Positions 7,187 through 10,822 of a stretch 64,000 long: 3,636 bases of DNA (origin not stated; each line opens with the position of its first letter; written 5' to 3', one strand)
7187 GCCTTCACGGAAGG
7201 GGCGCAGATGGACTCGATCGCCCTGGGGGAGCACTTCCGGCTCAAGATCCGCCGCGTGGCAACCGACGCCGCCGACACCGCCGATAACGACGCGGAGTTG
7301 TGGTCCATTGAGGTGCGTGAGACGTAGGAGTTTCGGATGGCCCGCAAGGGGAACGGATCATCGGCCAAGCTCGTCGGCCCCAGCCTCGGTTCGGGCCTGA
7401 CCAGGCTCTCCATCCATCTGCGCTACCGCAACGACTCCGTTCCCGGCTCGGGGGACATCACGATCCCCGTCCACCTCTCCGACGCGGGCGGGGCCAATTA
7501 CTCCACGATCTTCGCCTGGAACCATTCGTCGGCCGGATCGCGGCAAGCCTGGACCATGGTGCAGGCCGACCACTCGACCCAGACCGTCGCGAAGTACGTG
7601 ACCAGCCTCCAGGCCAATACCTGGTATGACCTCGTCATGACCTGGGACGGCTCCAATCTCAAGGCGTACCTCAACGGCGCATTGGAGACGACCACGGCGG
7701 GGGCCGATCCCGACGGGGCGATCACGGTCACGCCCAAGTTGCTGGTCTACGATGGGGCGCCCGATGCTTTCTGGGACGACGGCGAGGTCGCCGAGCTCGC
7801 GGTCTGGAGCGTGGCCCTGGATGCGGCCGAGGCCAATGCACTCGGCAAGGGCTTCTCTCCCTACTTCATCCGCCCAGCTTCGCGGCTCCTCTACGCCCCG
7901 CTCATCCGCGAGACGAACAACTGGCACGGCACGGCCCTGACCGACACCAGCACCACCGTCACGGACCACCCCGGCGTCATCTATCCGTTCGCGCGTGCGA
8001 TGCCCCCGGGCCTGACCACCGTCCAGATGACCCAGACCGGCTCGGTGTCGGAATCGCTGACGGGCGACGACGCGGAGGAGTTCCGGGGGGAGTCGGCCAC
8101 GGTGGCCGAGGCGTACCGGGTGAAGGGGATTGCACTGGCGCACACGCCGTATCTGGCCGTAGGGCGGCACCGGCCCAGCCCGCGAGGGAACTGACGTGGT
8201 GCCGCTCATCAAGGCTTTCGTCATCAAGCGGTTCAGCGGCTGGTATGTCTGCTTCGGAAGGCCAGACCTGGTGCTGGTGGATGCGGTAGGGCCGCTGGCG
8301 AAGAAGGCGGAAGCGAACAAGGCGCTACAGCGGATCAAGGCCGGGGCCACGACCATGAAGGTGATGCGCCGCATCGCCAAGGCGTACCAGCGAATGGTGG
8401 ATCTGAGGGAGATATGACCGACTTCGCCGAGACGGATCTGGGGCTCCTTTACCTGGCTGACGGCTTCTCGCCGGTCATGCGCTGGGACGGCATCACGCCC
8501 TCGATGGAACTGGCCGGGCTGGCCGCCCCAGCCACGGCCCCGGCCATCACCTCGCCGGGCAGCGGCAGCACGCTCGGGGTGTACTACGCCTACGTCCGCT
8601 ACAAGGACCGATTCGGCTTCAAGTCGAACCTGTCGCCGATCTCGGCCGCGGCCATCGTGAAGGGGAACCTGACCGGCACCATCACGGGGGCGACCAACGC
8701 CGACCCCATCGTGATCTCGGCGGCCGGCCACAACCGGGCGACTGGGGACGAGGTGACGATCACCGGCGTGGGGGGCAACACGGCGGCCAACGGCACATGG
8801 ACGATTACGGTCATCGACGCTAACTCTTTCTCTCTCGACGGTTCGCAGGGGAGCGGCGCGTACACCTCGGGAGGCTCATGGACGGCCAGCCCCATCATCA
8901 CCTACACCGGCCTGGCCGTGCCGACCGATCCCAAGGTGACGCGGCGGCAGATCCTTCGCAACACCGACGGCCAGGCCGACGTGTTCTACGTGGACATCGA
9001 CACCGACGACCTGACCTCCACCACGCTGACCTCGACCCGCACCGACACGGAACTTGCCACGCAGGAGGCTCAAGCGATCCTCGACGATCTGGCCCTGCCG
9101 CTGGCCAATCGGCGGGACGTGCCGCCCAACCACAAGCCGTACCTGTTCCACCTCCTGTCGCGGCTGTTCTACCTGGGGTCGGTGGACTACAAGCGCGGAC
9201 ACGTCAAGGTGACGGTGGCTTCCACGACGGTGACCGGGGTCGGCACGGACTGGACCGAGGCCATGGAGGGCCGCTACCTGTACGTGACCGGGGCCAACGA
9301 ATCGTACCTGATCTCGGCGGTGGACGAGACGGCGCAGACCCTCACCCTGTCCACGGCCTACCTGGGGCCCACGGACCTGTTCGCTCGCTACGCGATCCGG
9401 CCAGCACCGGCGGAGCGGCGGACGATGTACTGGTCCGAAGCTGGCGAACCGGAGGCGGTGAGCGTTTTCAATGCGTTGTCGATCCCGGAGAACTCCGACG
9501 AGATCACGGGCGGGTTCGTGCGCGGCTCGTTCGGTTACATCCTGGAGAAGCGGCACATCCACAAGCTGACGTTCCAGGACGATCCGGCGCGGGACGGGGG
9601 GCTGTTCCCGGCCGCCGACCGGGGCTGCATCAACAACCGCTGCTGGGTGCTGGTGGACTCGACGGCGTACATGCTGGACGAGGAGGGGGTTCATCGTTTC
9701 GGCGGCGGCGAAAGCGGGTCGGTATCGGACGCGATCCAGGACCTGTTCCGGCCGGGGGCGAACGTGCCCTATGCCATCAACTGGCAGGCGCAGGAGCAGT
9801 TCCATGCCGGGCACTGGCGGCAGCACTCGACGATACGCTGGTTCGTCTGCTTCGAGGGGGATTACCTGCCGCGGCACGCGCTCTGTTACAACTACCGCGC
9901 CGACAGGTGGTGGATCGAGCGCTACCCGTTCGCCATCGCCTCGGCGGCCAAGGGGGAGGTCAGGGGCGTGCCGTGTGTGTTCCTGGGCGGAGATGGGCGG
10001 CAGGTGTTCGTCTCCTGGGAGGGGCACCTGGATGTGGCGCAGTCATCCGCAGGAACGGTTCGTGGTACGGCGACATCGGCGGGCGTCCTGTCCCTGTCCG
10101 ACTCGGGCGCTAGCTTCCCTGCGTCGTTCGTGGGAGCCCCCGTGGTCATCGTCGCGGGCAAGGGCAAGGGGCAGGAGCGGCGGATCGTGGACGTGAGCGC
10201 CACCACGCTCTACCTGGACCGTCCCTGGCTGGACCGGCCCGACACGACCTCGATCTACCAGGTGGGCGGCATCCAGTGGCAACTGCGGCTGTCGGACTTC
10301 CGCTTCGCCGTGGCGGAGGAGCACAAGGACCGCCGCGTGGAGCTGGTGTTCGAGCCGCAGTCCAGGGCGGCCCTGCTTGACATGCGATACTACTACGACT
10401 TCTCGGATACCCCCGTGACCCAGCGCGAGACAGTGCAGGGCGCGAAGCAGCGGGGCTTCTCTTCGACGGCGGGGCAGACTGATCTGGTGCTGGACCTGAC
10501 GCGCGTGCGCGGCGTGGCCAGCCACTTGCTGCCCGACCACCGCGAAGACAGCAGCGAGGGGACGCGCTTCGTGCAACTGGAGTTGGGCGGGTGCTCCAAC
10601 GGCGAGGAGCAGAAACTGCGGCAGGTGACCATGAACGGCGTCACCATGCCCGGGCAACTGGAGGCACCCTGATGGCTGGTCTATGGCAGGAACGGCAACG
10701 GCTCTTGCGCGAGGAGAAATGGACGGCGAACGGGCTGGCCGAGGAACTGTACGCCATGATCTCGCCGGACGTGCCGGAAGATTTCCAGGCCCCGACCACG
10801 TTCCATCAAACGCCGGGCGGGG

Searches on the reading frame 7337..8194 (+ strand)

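Call 56: search_protein_families(library=pfam, proteins=[window:7337-8194:+], max_evalue=0.1)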
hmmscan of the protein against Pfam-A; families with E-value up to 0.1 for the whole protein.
window:7337-8194:+ (285 aa): 3 families
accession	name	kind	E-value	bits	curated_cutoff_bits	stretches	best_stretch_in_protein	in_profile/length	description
PF13385.13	Laminin_G_3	-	6.8e-12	46.2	27.6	1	21-165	16-149/151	Concanavalin A-like lectin/glucanases superfamily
PF21708.4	Glyco_hydro_59_C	-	0.055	13.9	27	1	70-115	94-139/175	Galactocerebrosidase, C-terminal lectin domain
PF25059.1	FN3_DSCAM-DSCAML_C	-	0.056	14.2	39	0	68-102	31-63/89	DSCAM/DSCAML C-terminal Fn3-like domain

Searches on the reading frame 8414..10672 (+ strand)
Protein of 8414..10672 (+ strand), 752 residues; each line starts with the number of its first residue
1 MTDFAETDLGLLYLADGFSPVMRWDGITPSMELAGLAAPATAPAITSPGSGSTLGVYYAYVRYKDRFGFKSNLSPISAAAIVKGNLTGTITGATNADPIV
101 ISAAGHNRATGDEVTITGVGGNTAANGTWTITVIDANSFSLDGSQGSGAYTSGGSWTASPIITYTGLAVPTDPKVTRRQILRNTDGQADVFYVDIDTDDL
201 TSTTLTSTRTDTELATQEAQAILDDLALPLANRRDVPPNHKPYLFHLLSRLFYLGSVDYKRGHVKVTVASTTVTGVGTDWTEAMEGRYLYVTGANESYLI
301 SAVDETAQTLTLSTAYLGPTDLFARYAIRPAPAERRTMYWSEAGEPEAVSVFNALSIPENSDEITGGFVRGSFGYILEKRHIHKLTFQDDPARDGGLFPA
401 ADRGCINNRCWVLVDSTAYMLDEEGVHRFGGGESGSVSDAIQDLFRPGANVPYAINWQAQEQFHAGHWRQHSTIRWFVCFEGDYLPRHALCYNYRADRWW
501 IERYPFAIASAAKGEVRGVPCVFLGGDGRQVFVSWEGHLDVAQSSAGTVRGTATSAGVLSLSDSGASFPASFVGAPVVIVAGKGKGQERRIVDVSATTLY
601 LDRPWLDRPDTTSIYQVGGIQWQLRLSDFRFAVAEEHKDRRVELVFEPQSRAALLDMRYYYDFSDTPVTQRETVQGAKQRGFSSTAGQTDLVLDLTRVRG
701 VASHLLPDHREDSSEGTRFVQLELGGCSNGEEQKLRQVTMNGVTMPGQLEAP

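Call 44: search_protein_families(library=pfam, proteins=[window:8414-10672:+], max_evalue=0.05)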
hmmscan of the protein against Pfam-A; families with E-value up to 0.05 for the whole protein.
window:8414-10672:+ (752 aa): 1 family
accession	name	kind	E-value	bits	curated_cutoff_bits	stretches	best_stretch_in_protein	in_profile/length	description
PF16190.11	E1_FCCH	-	1.7e-06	28.4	29.5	1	104-157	12-67/70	Ubiquitin-activating enzyme E1 FCCH domain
